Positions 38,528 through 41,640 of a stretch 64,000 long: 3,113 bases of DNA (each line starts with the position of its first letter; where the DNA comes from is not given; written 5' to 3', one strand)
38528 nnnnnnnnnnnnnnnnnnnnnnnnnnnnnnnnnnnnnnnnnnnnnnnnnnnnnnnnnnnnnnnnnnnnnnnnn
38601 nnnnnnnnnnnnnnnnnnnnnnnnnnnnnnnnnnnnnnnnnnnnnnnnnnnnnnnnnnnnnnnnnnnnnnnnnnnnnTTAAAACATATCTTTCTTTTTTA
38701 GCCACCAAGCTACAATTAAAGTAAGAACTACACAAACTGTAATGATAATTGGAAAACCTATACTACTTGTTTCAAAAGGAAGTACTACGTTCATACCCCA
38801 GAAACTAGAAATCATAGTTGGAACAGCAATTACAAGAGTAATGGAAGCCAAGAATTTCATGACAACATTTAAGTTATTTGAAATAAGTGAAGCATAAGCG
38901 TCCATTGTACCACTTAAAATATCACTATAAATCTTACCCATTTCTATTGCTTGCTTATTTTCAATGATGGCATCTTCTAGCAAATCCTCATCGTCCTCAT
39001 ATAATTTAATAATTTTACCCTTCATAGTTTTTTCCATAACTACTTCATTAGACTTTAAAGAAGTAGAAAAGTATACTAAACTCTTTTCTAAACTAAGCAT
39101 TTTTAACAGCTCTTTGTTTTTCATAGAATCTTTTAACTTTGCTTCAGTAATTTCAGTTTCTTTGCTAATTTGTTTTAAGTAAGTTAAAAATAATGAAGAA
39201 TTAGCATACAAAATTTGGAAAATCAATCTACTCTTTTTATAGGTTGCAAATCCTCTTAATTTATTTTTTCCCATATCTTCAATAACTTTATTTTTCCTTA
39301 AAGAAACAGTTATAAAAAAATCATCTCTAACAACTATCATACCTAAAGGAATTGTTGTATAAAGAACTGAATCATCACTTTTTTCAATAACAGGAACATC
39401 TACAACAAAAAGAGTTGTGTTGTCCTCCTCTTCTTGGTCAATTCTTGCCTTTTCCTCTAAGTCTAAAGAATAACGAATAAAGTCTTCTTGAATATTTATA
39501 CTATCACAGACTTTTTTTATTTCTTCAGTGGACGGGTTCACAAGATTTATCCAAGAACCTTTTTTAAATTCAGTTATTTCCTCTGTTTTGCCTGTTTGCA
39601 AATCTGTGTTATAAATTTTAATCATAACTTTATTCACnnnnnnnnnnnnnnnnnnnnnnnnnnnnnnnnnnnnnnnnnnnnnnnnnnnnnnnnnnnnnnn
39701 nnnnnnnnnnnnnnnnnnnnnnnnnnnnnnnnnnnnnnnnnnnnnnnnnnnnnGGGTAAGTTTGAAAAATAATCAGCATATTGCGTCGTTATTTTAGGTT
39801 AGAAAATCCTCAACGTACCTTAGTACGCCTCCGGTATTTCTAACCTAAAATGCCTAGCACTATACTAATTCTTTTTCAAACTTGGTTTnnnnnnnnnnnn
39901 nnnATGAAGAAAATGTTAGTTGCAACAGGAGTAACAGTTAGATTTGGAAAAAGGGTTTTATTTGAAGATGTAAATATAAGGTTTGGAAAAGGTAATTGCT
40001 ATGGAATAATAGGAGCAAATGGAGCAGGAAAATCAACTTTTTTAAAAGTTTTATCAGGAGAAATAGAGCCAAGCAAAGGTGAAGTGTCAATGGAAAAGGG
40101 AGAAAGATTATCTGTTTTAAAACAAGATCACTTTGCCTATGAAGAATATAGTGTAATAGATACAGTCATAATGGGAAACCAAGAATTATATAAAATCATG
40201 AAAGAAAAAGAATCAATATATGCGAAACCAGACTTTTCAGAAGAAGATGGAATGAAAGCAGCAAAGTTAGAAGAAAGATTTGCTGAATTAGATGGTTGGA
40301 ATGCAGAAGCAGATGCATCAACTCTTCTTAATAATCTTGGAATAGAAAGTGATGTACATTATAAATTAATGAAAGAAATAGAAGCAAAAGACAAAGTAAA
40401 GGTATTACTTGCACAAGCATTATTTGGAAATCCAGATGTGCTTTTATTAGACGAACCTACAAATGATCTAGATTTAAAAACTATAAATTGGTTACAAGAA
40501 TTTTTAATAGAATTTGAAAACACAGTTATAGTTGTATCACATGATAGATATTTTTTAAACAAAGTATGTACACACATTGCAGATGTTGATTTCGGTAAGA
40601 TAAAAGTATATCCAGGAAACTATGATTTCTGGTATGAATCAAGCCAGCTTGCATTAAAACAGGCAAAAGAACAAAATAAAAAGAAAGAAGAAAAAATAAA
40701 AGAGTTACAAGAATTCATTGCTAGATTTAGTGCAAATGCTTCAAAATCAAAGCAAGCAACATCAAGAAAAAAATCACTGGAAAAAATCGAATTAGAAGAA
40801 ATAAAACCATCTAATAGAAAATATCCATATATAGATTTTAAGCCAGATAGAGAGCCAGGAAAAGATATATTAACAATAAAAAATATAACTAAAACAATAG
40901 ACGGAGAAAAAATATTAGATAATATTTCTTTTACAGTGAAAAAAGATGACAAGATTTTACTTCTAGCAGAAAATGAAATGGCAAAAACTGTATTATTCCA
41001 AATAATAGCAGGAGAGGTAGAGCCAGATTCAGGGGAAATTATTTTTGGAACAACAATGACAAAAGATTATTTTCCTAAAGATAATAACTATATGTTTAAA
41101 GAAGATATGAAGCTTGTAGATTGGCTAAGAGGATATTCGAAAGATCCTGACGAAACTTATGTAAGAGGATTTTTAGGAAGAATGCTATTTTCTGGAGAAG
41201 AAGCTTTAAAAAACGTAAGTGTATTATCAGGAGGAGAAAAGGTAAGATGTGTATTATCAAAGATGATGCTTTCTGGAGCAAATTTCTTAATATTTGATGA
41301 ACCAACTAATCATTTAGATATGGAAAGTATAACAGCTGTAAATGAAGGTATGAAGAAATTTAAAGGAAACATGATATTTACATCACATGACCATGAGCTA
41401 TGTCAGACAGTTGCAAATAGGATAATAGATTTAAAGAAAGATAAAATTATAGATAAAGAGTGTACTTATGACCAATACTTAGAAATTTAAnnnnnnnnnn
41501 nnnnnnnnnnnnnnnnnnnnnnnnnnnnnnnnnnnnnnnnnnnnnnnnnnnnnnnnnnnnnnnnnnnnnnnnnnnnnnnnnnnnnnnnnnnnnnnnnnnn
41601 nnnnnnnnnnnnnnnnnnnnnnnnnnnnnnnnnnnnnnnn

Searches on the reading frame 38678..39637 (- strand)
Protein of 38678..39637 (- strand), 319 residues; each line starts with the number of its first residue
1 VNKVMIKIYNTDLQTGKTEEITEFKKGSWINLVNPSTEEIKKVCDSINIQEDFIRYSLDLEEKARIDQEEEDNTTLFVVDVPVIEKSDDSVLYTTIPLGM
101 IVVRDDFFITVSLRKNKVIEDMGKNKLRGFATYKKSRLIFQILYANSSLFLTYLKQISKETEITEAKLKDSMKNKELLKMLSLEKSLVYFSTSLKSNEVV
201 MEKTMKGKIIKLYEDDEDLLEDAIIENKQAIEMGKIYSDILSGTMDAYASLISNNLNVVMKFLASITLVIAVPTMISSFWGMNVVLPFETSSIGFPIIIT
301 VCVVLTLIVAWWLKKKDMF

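Call 33: search_protein_families(library=ncbifam, proteins=[window:38678-39637:-])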
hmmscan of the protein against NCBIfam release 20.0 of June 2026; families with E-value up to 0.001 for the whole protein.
window:38678-39637:- (319 aa): 2 families
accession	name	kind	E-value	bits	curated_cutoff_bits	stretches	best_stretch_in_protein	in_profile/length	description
TIGR00383.1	corA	equivalog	8.4e-29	100.9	200.75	1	18-317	20-318/320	magnesium/cobalt transporter CorA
NF007092.0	PRK09546.1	equivalog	2.5e-06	26.9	292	1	18-316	31-324/327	zinc transporter ZntB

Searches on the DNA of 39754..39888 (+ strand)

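Call 53: search_dna_similar(query=window:39754-39888:+, collection=plasmids, mode=distant, max_evalue=0.01, max_rows=20)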
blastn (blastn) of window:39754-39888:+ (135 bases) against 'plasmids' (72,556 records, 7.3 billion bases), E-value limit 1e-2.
No match.

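Call 54: search_dna_similar(query=window:39754-39888:+, collection=phages, mode=distant, max_evalue=0.01, max_rows=20)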
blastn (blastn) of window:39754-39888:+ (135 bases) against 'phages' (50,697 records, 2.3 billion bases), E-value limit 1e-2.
No match.

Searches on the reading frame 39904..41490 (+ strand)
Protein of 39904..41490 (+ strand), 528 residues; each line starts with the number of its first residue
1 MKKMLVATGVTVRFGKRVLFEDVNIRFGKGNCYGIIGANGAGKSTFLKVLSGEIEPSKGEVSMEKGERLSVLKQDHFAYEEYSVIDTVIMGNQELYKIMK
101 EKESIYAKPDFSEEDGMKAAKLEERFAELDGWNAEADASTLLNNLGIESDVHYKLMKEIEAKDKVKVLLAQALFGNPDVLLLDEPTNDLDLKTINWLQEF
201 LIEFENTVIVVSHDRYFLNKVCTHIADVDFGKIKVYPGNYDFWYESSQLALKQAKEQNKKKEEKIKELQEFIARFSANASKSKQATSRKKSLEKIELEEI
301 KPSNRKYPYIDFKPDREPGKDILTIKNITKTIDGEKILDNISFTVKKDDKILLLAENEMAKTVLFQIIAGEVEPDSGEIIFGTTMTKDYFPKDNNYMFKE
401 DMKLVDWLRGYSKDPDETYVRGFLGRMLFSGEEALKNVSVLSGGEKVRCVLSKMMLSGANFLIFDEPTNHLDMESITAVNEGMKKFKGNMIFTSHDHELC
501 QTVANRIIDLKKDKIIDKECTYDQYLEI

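Call 33: search_protein_families(library=ncbifam, proteins=[window:39904-41490:+])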
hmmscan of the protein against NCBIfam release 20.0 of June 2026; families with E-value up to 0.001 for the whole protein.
window:39904-41490:+ (528 aa): 188 families (the best 25 are shown)
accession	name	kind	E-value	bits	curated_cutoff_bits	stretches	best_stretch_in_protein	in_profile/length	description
NF011646.0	PRK15064.1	equivalog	1.2e-204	680.6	762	1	4-527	1-525/530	ABC-F family ATPase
NF000355.4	ribo_prot_ABC_F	equivalog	7.2e-106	355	380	2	6-294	4-253/499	ribosomal protection-like ABC-F family protein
NF050005.1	ABC_ATPase_Uup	equivalog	2.1e-102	343.4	900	2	7-475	6-475/636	ATP-binding cassette ATPase Uup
NF008358.0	PRK11147.1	equivalog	7.4e-96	321.8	936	2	8-475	7-475/635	ABC transporter ATP-binding protein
NF008775.0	PRK11819.1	equivalog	1.2e-92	311.3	599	1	15-525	18-531/556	energy-dependent translational throttle protein EttA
TIGR03719.1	ABC_ABC_ChvD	subfamily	8.3e-92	308.5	806.75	1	15-525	16-529/552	energy-dependent translational throttle protein EttA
NF007921.0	PRK10636.1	equivalog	2.7e-86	290.2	917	1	4-515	1-505/638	ABC transporter ATP-binding protein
NF000170.2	ABCF_Vga_all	exception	1.7e-79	267.7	725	2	279-527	224-470/521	Vga family ABC-F type ribosomal protection protein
NF043038.1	ABCF_CplR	exception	7.9e-68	229.5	780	3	288-527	252-486/544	ABC-F type ribosomal protection protein CplR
NF000514.1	ABCF_OptrA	exception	1.2e-67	228.8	1450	1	12-525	28-547/655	ABC-F type ribosomal protection protein OptrA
NF000169.2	ABCF_Sal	exception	8.5e-66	222.7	725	2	71-524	57-515/542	Sal family ABC-F type ribosomal protection protein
NF000168.2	ABCF_Msr_all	exception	3e-65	220.7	680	3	326-517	300-485/487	Msr family ABC-F type ribosomal protection protein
NF000171.1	ABCF_producer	exception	1.2e-63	215.4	800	3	6-279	5-281/541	TlrC/CarA/OleB/SrmB family ABC-F type ribosomal protection protein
NF000167.2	ABCF_Lsa_all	exception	5e-56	190.7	750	4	97-291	60-248/492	Lsa family ABC-F type ribosomal protection protein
NF000166.1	ABCF_CarA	exception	1.5e-50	171.9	1050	3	9-256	10-266/556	ABC-F type ribosomal protection protein Car(A)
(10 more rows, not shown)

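Call 84: find_homologous_proteins(query=window:39904-41487:+, max_evalue=1e-150)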
Query window:39904-41487:+ (528 aa): 7987 proteins with E <= 1e-150 among 8000 candidates; the best 120 are listed.
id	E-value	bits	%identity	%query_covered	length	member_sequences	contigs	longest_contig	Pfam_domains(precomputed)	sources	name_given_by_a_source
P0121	0.0e+0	1201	-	-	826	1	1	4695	PF13361.13,PF00005.34,PF02463.26,PF13304.13,PF12848.14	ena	-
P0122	0.0e+0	1174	100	100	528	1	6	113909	PF00005.34,PF02463.26,PF13304.13,PF12848.14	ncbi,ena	-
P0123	0.0e+0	1168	100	99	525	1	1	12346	PF00005.34,PF02463.26,PF13304.13,PF12848.14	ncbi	-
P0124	0.0e+0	1166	100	99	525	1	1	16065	PF00005.34,PF02463.26,PF13304.13,PF12848.14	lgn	-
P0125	0.0e+0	1154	98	99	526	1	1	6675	PF00005.34,PF02463.26,PF13304.13,PF12848.14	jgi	-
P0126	0.0e+0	1151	98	99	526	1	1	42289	PF00005.34,PF02463.26,PF13304.13,PF12848.14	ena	-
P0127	0.0e+0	1130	95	99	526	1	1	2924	PF00005.34,PF02463.26,PF13304.13,PF12848.14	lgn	-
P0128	0.0e+0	1124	95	99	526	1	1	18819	PF00005.34,PF02463.26,PF13304.13,PF12848.14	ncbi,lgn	-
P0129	0.0e+0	1119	94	99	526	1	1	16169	PF00005.34,PF02463.26,PF13304.13,PF12848.14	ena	-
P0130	0.0e+0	1119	94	99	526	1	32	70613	PF00005.34,PF02463.26,PF13304.13,PF12848.14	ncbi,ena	-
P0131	0.0e+0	1119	94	99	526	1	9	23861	PF00005.34,PF02463.26,PF13304.13,PF12848.14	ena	-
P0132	0.0e+0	1118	94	99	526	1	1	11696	PF00005.34,PF02463.26,PF13304.13,PF12848.14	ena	-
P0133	0.0e+0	1117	94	99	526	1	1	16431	PF00005.34,PF02463.26,PF13304.13,PF12848.14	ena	-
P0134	0.0e+0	1113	94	99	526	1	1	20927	PF00005.34,PF02463.26,PF13304.13,PF12848.14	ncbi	-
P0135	0.0e+0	1112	94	99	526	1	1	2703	PF00005.34,PF02463.26,PF13304.13,PF12848.14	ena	-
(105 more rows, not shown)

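Call 85: find_encoding_contigs(protein=P0126, flank=1200, max_places=1)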
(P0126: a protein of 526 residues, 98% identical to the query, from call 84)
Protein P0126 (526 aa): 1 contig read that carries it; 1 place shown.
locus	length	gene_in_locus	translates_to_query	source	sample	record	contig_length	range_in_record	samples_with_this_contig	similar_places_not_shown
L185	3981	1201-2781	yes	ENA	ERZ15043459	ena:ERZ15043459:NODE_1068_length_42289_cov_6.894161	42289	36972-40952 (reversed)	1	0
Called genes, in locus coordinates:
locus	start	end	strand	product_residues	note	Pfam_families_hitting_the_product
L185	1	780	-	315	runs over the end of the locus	PF01544:CorA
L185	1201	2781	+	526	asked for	PF00005:ABC_tran, PF02463:SMC_N (faint), PF13304:AAA_21 (faint), PF12848:ABC_tran_Xtn, PF00005:ABC_tran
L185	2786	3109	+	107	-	PF10825:DUF2752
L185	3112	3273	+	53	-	-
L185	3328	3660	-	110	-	-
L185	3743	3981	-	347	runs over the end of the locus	PF00072:Response_reg, PF13487:HD_5, PF01966:HD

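Call 86: find_encoding_contigs(protein=P0130, flank=1200, max_places=3)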
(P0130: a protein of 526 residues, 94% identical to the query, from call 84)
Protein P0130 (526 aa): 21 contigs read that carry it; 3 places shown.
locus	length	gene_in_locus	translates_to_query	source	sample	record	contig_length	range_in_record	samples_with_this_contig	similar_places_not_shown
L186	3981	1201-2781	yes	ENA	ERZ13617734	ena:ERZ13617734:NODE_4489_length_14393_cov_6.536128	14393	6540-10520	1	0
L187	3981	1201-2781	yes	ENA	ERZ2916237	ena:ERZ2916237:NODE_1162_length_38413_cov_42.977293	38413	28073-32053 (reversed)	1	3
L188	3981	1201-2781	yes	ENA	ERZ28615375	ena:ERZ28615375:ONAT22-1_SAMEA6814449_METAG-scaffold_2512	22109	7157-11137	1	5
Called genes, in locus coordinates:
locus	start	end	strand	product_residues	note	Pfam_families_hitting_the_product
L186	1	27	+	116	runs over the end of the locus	-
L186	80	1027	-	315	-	PF01544:CorA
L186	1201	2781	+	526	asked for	PF00005:ABC_tran, PF13304:AAA_21 (faint), PF02463:SMC_N (weak), PF12848:ABC_tran_Xtn, PF00005:ABC_tran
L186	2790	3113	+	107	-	PF10825:DUF2752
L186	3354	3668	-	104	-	PF13828:DUF4190 (weak)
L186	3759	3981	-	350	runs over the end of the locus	PF00072:Response_reg, PF13487:HD_5, PF01966:HD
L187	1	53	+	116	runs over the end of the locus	-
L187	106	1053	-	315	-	PF01544:CorA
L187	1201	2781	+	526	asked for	PF00005:ABC_tran, PF13304:AAA_21 (faint), PF02463:SMC_N (weak), PF12848:ABC_tran_Xtn, PF00005:ABC_tran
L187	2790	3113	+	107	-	PF10825:DUF2752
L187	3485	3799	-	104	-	PF13828:DUF4190 (weak)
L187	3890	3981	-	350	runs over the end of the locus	PF00072:Response_reg, PF13487:HD_5, PF01966:HD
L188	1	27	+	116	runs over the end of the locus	-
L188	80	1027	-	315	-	PF01544:CorA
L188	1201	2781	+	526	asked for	PF00005:ABC_tran, PF13304:AAA_21 (faint), PF02463:SMC_N (weak), PF12848:ABC_tran_Xtn, PF00005:ABC_tran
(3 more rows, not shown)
